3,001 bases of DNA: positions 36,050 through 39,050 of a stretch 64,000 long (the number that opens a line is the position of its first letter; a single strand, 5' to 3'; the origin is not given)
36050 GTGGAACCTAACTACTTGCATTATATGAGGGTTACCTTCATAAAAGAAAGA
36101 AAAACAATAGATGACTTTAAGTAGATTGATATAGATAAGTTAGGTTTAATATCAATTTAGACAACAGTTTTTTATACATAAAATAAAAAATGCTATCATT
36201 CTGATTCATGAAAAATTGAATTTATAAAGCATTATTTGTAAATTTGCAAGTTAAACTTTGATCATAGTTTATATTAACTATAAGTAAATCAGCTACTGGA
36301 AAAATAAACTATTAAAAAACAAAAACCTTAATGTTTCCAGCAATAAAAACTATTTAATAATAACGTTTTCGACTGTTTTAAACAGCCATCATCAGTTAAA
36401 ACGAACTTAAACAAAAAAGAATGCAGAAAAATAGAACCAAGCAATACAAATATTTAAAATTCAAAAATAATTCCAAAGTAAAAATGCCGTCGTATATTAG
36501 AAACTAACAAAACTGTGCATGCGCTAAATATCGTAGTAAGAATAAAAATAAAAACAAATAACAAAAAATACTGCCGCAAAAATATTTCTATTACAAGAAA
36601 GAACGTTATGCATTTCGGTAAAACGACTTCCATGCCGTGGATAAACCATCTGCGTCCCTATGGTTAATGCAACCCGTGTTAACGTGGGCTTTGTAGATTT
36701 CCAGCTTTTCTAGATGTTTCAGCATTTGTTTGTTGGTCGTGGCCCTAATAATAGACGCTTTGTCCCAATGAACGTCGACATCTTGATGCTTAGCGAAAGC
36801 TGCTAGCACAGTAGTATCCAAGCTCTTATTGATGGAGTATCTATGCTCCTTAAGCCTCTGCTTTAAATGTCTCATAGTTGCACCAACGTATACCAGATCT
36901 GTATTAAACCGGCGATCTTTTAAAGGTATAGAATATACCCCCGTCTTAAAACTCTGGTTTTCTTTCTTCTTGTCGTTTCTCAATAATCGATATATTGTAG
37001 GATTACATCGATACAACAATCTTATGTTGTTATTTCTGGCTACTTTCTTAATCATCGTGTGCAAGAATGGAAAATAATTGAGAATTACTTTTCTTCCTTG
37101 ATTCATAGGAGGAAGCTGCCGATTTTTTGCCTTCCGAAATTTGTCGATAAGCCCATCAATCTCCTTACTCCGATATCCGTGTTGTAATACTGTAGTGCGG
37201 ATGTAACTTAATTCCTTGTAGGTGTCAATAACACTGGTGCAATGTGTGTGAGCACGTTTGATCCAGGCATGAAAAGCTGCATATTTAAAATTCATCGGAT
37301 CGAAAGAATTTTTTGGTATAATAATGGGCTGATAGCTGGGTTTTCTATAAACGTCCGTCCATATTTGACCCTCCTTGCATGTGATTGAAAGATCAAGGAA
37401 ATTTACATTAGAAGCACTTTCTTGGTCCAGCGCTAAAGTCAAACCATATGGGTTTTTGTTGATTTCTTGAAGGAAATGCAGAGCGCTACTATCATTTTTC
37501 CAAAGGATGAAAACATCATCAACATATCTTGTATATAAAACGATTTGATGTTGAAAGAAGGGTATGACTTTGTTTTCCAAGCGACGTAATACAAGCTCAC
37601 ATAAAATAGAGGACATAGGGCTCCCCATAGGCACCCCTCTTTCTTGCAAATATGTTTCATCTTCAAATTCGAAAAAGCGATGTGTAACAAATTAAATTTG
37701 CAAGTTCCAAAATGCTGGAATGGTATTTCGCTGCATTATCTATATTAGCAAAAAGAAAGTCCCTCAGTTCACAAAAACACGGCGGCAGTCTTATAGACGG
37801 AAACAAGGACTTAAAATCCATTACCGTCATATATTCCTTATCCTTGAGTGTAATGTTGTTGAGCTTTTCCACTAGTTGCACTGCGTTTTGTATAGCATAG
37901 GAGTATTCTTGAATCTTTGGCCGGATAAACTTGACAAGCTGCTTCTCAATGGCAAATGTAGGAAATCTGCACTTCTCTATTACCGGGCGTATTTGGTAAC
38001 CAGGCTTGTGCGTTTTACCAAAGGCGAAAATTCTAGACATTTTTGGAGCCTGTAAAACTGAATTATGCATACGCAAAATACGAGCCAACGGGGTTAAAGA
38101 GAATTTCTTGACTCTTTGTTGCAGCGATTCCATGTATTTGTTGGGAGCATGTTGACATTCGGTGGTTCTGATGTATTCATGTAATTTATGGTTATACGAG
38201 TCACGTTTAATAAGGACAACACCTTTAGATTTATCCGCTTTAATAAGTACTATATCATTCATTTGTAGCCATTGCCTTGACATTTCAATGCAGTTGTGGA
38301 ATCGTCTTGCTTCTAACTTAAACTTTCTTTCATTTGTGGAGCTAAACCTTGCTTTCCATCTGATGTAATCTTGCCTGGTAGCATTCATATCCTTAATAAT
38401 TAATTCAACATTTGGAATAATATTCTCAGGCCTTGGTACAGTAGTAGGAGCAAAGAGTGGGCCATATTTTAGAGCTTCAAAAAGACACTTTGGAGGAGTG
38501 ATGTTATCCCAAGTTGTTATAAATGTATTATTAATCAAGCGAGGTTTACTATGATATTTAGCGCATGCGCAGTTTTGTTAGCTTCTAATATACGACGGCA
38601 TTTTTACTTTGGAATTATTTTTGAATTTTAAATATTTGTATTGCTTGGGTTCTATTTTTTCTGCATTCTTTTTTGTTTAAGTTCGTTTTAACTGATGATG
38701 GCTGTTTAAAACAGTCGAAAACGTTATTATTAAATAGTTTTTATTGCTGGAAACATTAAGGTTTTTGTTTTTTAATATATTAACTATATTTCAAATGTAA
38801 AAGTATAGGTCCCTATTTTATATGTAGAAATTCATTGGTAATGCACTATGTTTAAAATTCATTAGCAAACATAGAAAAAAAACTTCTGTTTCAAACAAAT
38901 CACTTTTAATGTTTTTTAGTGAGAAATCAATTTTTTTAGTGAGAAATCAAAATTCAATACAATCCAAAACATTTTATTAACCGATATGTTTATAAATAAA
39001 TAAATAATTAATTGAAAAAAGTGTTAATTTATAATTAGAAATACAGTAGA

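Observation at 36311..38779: PLE bracketed by 225-bp perfect inverted repeats that contain a hammerhead-like core (CUGAUGA…GAAA with palindromic AACGUU)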

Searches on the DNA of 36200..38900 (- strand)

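Call 6: search_rna_families(source=window, start=36200, end=38900, threshold=evalue, max_evalue=10, show_alignments=6)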
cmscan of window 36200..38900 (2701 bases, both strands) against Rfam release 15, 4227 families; matches with E-value up to 10: 1.
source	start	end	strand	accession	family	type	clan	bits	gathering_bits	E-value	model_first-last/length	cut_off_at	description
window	38371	38431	-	RF01626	ceN30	Gene; snRNA; snoRNA; CD-box;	-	15.9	65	9.3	1-73/73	no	Caenorhabditis snoRNA ceN30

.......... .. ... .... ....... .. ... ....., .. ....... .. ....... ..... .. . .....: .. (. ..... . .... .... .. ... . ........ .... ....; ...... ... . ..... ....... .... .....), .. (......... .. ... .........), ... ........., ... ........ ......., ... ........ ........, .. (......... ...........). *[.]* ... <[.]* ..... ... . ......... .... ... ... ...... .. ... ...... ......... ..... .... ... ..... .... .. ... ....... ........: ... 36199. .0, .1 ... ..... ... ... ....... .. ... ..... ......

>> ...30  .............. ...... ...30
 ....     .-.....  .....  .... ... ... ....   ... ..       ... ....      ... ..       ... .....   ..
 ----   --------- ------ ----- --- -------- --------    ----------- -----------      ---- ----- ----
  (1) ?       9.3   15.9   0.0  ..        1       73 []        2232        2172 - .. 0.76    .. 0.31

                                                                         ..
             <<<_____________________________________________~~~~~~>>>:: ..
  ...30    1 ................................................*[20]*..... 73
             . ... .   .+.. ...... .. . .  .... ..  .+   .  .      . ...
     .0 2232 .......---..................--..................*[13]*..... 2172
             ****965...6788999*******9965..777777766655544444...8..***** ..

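Call 42: build_rna_model(alignment_id=A2, structure=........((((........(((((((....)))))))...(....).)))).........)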
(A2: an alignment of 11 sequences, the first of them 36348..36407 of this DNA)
Model R1 built from alignment A2 (11 sequences, 61 columns); structure: as given.
model positions 60; base pairs 12; branch points 1; effective number of sequences 6.51; information 0.931 bits per position. Calibrated on 0.2 Mb of random sequence (short: E-values are rough).
structure used (alignment columns):
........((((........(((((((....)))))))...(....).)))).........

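Call 43: search_with_rna_model(model_id=R1, sources=[window, L001, L002, L003, L004, L005, L006, L007, L008, L009, L010], max_evalue=10, show_alignments=0)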
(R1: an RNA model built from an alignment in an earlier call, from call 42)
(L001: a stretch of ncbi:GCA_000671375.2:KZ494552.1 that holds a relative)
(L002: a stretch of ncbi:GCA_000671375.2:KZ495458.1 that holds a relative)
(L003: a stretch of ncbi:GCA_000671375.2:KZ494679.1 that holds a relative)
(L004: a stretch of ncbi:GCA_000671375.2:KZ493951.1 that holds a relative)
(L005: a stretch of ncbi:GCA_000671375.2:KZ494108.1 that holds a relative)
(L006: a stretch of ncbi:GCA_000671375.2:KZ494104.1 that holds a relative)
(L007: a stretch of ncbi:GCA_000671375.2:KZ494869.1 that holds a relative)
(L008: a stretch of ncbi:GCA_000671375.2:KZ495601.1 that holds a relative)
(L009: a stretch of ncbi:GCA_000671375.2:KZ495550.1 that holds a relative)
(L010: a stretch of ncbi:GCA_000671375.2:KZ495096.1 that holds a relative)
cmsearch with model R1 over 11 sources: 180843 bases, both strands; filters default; matches with E-value up to 10: 45.
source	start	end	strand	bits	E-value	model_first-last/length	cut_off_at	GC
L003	4996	5055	+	75.9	3.9e-16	1-60/60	no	0.25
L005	1718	1778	-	75.8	4.2e-16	1-60/60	no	0.25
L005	1860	1920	+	75.8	4.2e-16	1-60/60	no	0.25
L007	4984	5044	-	75.3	5.8e-16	1-60/60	no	0.23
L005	5216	5276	+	74.6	8.7e-16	1-60/60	no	0.26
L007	5314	5374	-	71.4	6.2e-15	1-60/60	no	0.21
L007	8082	8142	+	71.4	6.2e-15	1-60/60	no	0.21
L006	8779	8838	+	71.2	7.1e-15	1-60/60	no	0.28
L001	2707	2766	-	69.7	1.7e-14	1-60/60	no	0.3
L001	5411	5470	+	69.7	1.7e-14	1-60/60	no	0.3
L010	1318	1377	-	68.3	3.9e-14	1-60/60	no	0.32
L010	1403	1462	+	67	9.1e-14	1-60/60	no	0.28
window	38680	38739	+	65.2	2.7e-13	1-60/60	no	0.28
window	36348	36407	-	65.2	2.7e-13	1-60/60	no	0.28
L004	2632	2691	-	65.1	2.8e-13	1-60/60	no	0.32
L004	17559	17618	+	65.1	2.8e-13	1-60/60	no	0.32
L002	2810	2869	-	54.7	1.6e-10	1-60/60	no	0.2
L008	5306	5365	-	45.5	4.2e-08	1-60/60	no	0.27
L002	5378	5437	+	43.2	1.7e-07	1-60/60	no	0.22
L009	3064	3121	-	39.8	1.4e-06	1-60/60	no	0.38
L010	8040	8097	+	39.8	1.4e-06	1-60/60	no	0.38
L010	3063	3121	-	37.5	5.6e-06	1-60/60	no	0.37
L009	8040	8097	+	33.6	6.1e-05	1-60/60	no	0.36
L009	2910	2967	+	31.2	0.00026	1-60/60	no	0.36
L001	2114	2174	-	29.4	0.00078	1-60/60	no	0.31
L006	6193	6240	+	29.2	0.00086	1-60/60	no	0.25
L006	6181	6244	-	27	0.0034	1-60/60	no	0.22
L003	2638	2709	-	25.3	0.0093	1-60/60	no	0.25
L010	10508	10569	+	24.5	0.015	1-60/60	no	0.27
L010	9494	9552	-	22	0.068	1-60/60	no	0.24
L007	2532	2593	+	21.6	0.087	1-60/60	no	0.32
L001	1812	1845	-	21.3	0.11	13-47/60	no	0.38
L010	9380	9449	-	19.9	0.25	1-60/60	no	0.29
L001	1848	1883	+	17.6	1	12-48/60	no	0.39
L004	16625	16691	-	16.5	1.9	1-60/60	no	0.33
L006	1366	1425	-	14.8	5.6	1-60/60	no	0.23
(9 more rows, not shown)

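Call 44: search_with_rna_model(model_id=R1, sources=[window, L001, L002, L003, L004, L005, L006, L007, L008, L009, L010], max_evalue=0.05, make_alignment=true)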
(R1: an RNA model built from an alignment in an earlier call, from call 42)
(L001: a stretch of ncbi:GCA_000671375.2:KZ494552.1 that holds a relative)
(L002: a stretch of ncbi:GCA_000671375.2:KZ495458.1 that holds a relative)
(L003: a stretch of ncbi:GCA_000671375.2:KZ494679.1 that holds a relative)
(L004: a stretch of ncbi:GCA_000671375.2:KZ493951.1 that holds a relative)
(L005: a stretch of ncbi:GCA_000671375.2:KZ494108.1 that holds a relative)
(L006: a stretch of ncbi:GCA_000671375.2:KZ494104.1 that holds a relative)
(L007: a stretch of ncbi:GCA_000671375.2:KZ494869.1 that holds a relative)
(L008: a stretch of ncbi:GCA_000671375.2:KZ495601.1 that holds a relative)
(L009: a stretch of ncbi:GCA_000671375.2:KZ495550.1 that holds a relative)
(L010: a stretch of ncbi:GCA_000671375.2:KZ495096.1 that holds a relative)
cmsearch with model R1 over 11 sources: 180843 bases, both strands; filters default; matches with E-value up to 0.05: 35.
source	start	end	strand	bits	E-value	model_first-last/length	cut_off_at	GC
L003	4996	5055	+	75.9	3.9e-16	1-60/60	no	0.25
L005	1718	1778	-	75.8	4.2e-16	1-60/60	no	0.25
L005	1860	1920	+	75.8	4.2e-16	1-60/60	no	0.25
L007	4984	5044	-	75.3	5.8e-16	1-60/60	no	0.23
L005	5216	5276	+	74.6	8.7e-16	1-60/60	no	0.26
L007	5314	5374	-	71.4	6.2e-15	1-60/60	no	0.21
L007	8082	8142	+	71.4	6.2e-15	1-60/60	no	0.21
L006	8779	8838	+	71.2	7.1e-15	1-60/60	no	0.28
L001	2707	2766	-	69.7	1.7e-14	1-60/60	no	0.3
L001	5411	5470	+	69.7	1.7e-14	1-60/60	no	0.3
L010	1318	1377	-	68.3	3.9e-14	1-60/60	no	0.32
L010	1403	1462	+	67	9.1e-14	1-60/60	no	0.28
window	38680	38739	+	65.2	2.7e-13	1-60/60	no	0.28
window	36348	36407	-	65.2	2.7e-13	1-60/60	no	0.28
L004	2632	2691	-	65.1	2.8e-13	1-60/60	no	0.32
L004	17559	17618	+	65.1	2.8e-13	1-60/60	no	0.32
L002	2810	2869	-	54.7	1.6e-10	1-60/60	no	0.2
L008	5306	5365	-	45.5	4.2e-08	1-60/60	no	0.27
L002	5378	5437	+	43.2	1.7e-07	1-60/60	no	0.22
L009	3064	3121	-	39.8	1.4e-06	1-60/60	no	0.38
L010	8040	8097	+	39.8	1.4e-06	1-60/60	no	0.38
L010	3063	3121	-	37.5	5.6e-06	1-60/60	no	0.37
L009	8040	8097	+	33.6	6.1e-05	1-60/60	no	0.36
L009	2910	2967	+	31.2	0.00026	1-60/60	no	0.36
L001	2114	2174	-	29.4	0.00078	1-60/60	no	0.31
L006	6193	6240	+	29.2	0.00086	1-60/60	no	0.25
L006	6181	6244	-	27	0.0034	1-60/60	no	0.22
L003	2638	2709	-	25.3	0.0093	1-60/60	no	0.25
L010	10508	10569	+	24.5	0.015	1-60/60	no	0.27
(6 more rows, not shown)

Alignment A3: 35 matches aligned to the model, 106 columns, each read 5' to 3' on its own strand. Consensus structure (alignment columns), stored with it:
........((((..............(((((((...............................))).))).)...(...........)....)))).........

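Call 54: search_rna_families(source=window, start=38660, end=38760, threshold=evalue, max_evalue=10, show_alignments=4)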
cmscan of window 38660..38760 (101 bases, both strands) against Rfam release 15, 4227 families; matches with E-value up to 10: 2.
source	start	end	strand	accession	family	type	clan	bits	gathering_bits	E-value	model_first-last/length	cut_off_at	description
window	38696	38744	-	RF01204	snR65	Gene; snRNA; snoRNA; HACA-box;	-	16.9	40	7.9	52-100/100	no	Small nucleolar RNA snR65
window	38660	38726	+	RF03259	MIR1514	Gene; miRNA;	-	13.6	90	5.2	44-110/110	5'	MIR1514 microRNA precursor family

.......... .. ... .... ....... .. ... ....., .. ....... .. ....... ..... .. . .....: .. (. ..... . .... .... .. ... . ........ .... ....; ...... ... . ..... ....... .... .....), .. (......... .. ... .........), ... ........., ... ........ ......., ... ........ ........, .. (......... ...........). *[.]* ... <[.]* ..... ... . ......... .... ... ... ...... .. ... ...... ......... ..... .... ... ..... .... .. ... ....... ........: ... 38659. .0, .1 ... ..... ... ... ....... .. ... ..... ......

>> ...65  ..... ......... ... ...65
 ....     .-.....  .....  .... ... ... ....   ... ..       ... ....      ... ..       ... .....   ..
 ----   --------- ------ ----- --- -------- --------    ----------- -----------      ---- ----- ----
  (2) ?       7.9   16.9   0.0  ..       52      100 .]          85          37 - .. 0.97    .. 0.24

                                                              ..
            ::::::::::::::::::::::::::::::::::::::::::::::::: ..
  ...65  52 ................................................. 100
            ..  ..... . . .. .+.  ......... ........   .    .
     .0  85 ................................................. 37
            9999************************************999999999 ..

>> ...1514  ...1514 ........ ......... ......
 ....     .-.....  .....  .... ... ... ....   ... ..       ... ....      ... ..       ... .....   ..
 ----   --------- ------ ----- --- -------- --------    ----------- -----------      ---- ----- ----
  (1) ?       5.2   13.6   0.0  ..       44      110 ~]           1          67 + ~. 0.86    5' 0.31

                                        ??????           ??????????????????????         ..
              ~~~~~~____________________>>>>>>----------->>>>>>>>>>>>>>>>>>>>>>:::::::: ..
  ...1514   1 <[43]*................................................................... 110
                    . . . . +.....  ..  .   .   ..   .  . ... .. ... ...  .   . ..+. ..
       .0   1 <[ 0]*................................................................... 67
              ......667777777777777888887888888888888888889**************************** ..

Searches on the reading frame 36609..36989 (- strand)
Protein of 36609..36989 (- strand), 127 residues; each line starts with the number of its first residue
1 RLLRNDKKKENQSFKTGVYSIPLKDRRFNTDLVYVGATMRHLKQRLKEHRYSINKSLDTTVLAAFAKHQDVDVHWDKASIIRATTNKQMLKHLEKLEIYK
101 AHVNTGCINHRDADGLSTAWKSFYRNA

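Call 60: search_protein_families(library=pfam, proteins=[window:36609-36989:-], max_evalue=1)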
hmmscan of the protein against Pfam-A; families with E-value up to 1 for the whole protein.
seq(127 aa): 4 families
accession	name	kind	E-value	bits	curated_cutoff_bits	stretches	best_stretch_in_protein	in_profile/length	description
PF01541.30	GIY-YIG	-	0.00047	20.8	22.6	1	17-71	3-43/78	GIY-YIG catalytic domain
PF22266.2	DUF6953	-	0.012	16.2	27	1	52-78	42-68/74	Family of unknown function (DUF6953)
PF12013.13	OrsD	-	0.09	13.7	26.6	1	37-107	25-95/114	Orsellinic acid/F9775 biosynthesis cluster protein D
PF18464.6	PCSK9_C2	-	0.21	12.1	26.1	1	100-125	21-46/66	Proprotein convertase subtilisin-like/kexin type 9 C-terminal domain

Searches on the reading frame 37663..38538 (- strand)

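Call 7: search_protein_families(library=pfam, proteins=[window:37663-38538:-], max_evalue=0.1)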
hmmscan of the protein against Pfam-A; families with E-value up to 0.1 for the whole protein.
window:37663-38538:- (291 aa): 1 family
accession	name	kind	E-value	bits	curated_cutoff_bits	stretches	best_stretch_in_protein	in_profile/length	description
PF00078.32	RVT_1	-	0.00022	21.4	29.6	1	177-266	2-99/205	Reverse transcriptase (RNA-dependent DNA polymerase)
